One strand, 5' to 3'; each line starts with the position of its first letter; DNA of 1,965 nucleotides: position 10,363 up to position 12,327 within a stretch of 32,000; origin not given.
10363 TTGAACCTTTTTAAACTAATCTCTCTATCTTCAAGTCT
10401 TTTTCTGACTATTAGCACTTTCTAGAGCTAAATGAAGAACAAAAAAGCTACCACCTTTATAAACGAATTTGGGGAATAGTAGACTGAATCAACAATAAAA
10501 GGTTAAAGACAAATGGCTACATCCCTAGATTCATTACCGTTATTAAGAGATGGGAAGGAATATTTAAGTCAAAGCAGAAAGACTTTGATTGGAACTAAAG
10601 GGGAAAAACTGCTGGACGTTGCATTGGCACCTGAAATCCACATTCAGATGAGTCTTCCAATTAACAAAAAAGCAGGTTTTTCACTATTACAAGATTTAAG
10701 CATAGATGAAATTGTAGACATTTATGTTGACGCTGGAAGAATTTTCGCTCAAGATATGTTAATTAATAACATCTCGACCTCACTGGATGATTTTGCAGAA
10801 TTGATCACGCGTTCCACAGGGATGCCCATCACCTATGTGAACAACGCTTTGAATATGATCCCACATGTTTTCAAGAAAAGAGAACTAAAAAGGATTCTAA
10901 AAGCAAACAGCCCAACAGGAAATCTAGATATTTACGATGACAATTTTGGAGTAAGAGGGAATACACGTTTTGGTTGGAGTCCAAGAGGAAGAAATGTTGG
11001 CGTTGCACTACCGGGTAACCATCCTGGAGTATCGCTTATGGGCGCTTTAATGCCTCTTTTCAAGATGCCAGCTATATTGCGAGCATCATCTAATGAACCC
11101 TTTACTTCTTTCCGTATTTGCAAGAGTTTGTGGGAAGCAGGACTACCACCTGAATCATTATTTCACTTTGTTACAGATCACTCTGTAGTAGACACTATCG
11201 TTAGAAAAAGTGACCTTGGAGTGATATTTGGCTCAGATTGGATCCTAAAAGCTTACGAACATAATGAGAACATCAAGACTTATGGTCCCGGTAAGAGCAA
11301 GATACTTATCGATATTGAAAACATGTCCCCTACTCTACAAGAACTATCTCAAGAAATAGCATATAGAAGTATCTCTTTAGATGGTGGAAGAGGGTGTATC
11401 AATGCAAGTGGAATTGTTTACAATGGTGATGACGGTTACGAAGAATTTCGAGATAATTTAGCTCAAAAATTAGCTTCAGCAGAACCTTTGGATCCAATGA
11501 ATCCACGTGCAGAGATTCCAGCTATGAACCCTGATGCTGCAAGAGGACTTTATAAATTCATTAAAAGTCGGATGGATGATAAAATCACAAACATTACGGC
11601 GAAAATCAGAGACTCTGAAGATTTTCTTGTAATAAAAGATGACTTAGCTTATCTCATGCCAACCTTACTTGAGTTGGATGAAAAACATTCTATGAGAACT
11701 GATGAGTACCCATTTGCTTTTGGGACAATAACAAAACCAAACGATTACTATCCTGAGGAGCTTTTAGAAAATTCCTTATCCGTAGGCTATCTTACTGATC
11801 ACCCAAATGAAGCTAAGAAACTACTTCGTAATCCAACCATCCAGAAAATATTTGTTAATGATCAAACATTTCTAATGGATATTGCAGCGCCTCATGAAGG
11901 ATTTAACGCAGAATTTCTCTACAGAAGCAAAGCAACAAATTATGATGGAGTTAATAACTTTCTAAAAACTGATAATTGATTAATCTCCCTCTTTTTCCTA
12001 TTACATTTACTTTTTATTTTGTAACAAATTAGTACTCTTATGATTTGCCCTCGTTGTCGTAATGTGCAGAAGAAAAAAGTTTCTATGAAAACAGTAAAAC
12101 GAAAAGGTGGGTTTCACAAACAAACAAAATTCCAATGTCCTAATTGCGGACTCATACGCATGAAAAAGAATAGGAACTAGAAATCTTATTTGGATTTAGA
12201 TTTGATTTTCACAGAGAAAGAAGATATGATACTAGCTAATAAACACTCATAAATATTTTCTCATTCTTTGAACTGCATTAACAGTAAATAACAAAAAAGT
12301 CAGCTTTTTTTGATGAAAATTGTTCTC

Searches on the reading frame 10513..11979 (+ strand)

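Call 45: search_protein_families(library=pfam, proteins=[window:10513-11979:+], max_evalue=0.001)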
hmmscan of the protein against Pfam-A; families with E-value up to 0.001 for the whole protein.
window:10513-11979:+ (488 aa): 2 families
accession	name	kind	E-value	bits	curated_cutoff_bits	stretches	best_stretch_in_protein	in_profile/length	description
PF05893.19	LuxC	-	4.6e-12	46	21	1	61-329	3-268/401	Acyl-CoA reductase (LuxC)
PF00171.27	Aldedh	-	8.1e-07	28.4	23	1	88-465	65-439/461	Aldehyde dehydrogenase family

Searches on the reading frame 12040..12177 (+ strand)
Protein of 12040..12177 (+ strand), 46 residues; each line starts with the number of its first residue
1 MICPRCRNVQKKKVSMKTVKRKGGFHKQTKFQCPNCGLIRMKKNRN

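Call 45: search_protein_families(library=pfam, proteins=[window:12040-12177:+], max_evalue=0.001)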
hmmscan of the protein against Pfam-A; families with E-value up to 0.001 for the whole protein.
window:12040-12177:+ (46 aa): 1 family
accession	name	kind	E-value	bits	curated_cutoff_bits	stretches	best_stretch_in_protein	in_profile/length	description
PF07754.17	HVO_2753_ZBP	-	0.00032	20.9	33.2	0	27-44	13-33/46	Small zinc finger protein HVO_2753-like, Zn-binding pocket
